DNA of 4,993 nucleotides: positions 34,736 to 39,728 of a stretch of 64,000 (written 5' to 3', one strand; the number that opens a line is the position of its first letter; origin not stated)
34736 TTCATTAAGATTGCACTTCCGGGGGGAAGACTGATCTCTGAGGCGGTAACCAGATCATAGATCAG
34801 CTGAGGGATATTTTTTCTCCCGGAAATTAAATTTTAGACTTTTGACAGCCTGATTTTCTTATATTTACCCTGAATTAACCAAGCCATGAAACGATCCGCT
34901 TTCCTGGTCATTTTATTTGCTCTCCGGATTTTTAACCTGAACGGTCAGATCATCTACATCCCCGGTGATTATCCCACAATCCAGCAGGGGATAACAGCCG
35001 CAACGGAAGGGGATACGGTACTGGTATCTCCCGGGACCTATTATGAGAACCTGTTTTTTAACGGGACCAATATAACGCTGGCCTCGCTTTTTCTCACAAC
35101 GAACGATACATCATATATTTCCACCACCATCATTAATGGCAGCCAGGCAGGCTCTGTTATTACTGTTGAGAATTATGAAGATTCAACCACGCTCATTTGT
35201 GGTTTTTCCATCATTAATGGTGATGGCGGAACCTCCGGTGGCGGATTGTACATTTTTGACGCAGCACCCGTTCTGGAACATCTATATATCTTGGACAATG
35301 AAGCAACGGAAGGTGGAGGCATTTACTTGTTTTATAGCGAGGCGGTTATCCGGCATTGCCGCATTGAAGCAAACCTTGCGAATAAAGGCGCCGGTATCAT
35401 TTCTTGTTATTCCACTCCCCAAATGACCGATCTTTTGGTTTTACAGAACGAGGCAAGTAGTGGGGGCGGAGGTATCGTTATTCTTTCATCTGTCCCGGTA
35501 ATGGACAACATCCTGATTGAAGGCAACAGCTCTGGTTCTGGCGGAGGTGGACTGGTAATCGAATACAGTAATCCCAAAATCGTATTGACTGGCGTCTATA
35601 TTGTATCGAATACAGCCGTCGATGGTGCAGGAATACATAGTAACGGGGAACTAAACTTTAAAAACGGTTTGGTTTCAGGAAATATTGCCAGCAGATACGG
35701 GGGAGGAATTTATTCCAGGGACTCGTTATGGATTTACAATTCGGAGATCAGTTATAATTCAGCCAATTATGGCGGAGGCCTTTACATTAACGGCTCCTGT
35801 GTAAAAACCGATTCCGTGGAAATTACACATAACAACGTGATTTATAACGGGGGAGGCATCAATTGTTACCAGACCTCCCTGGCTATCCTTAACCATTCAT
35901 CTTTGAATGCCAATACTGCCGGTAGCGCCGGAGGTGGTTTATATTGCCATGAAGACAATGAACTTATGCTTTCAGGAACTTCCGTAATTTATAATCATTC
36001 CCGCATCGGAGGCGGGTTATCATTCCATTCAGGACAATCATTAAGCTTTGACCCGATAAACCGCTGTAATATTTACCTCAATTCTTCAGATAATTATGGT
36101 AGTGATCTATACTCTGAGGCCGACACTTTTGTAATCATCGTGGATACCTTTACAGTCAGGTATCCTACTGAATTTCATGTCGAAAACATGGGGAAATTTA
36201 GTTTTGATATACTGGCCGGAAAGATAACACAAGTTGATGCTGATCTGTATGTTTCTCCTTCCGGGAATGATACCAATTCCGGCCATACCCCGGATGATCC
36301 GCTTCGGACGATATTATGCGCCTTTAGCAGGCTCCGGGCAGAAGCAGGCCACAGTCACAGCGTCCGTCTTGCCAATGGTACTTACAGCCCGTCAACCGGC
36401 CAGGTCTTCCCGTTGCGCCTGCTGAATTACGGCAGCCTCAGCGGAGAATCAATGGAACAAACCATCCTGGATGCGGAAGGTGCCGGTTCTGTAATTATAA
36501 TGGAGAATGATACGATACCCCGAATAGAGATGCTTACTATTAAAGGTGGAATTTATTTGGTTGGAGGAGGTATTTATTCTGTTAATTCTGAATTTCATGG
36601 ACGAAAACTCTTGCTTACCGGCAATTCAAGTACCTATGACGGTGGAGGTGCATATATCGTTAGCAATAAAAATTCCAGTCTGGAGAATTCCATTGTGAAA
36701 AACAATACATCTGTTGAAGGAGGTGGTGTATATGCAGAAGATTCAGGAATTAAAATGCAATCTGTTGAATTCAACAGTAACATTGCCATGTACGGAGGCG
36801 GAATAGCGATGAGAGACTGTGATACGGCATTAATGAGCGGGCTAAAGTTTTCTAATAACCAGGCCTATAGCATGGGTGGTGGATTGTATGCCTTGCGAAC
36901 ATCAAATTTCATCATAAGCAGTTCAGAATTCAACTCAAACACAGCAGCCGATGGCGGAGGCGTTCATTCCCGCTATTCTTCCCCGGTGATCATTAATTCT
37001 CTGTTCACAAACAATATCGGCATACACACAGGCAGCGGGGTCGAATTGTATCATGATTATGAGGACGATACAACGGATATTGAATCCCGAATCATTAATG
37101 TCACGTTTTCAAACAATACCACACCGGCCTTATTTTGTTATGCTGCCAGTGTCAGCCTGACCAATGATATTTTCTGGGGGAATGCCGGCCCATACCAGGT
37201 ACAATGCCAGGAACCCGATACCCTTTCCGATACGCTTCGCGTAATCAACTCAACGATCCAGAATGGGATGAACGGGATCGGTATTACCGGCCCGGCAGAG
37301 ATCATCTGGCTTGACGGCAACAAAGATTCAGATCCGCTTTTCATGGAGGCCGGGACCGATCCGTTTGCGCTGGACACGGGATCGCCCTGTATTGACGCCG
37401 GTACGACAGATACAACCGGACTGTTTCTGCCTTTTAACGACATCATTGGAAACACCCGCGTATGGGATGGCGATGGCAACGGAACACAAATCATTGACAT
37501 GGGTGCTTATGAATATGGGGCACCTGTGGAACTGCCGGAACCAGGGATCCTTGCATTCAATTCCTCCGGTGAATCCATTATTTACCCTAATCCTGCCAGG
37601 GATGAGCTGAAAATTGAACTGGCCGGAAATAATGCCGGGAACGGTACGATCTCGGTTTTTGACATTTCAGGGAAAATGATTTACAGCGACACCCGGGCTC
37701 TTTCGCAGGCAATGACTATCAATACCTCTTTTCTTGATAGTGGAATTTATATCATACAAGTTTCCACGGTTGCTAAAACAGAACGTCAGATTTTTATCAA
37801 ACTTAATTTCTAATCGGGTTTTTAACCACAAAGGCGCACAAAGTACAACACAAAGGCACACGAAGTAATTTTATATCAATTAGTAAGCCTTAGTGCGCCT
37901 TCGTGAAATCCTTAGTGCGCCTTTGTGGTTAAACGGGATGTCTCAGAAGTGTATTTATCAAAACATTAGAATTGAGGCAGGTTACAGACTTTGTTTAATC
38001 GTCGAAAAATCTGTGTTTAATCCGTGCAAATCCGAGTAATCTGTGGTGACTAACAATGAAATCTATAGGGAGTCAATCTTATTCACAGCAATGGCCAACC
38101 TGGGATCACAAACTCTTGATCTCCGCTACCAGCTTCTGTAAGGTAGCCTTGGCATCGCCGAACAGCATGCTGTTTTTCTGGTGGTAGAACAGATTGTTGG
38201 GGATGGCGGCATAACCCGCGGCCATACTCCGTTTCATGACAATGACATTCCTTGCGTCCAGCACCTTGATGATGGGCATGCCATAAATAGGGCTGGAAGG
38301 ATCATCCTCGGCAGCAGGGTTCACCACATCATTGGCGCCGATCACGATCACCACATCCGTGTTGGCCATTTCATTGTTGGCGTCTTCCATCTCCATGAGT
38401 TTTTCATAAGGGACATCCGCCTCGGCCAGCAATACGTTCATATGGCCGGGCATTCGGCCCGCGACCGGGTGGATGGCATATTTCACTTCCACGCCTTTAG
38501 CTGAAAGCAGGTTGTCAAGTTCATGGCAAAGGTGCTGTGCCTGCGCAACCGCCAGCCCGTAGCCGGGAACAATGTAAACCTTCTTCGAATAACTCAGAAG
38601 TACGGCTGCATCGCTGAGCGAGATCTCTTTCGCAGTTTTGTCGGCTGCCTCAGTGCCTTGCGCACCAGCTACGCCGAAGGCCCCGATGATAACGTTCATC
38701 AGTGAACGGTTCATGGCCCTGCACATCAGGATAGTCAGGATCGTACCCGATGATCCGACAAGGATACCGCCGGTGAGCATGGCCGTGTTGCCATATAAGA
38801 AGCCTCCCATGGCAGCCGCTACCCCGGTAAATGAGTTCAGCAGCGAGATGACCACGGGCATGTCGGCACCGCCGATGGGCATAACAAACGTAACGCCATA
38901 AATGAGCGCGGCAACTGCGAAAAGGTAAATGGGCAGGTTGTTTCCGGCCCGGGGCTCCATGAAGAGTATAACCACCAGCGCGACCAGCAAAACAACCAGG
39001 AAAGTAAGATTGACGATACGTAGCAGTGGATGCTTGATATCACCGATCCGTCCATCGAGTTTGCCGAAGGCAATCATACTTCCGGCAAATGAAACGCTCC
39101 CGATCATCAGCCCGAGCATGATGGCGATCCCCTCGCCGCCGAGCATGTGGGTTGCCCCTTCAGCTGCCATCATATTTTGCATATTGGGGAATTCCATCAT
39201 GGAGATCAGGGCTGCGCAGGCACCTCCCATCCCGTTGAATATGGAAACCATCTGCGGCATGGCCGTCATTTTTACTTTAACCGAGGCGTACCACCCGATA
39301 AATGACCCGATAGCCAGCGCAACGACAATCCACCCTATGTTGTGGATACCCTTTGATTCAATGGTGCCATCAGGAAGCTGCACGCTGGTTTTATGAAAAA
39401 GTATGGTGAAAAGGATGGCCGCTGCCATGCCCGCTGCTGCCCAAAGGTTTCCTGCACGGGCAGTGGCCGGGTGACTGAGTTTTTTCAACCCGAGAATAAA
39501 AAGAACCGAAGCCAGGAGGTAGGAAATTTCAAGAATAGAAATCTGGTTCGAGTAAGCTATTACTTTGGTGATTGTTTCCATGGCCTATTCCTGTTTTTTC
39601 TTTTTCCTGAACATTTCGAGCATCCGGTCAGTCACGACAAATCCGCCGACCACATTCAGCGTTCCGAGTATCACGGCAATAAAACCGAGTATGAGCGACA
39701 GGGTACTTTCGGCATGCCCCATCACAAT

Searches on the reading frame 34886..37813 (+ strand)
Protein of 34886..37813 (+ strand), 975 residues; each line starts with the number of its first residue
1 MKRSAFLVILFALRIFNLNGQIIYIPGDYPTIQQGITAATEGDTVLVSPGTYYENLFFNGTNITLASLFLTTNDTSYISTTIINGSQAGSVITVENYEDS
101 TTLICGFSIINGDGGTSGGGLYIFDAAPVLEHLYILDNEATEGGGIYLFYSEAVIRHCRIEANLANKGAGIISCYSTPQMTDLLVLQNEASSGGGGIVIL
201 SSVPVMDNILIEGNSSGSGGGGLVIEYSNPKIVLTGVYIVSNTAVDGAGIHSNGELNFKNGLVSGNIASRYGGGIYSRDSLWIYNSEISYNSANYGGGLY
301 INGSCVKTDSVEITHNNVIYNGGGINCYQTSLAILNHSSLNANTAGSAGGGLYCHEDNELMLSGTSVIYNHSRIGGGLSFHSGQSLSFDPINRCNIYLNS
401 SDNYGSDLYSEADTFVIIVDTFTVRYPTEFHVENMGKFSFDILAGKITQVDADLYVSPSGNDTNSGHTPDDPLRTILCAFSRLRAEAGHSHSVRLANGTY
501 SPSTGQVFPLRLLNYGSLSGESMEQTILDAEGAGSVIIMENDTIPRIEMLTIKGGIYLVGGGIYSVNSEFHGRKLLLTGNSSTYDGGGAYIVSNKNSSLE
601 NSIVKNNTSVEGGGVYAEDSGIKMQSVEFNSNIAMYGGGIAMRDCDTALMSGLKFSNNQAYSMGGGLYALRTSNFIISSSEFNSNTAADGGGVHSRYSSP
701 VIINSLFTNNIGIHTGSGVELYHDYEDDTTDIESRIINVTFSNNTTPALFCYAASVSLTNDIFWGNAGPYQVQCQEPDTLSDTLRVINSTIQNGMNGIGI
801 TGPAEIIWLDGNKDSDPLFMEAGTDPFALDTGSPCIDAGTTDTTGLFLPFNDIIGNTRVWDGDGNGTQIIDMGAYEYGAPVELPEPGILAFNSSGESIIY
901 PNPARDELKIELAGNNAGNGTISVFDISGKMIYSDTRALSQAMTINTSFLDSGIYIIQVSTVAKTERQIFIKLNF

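Call 50: find_encoding_contigs(protein=window:34886-37813:+, flank=10000, max_places=3)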
Protein window:34886-37813:+ (975 aa): 1 contig read that carries it; 1 place shown.
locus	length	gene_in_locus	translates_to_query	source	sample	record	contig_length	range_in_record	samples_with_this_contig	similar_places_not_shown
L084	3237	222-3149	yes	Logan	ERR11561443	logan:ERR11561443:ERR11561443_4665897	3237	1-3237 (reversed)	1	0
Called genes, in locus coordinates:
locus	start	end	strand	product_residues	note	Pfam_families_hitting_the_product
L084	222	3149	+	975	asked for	PF07602:DUF1565, PF18962:Por_Secre_tail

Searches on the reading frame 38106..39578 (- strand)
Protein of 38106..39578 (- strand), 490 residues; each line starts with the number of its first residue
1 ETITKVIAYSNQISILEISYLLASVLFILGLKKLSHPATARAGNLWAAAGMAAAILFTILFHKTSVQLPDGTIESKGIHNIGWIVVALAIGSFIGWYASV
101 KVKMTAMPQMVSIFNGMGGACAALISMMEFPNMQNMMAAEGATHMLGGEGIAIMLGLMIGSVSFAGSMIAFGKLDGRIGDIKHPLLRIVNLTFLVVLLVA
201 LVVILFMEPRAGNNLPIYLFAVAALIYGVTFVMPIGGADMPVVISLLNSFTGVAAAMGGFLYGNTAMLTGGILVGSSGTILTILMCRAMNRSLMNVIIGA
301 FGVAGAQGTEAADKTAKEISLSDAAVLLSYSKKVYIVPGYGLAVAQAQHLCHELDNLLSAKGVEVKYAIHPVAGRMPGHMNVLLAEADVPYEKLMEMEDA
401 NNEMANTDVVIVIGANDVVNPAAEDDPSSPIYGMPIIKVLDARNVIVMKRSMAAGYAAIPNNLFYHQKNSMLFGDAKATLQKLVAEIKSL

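Call 79: search_protein_families(library=pfam, proteins=[window:38106-39578:-], max_evalue=0.00001)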
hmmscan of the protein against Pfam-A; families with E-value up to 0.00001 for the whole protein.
window:38106-39578:- (490 aa): 1 family
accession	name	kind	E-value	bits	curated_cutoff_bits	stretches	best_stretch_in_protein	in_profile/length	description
PF02233.22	PNTB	-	1.4e-174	581.8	31.7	1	17-485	2-455/456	NAD(P) transhydrogenase beta subunit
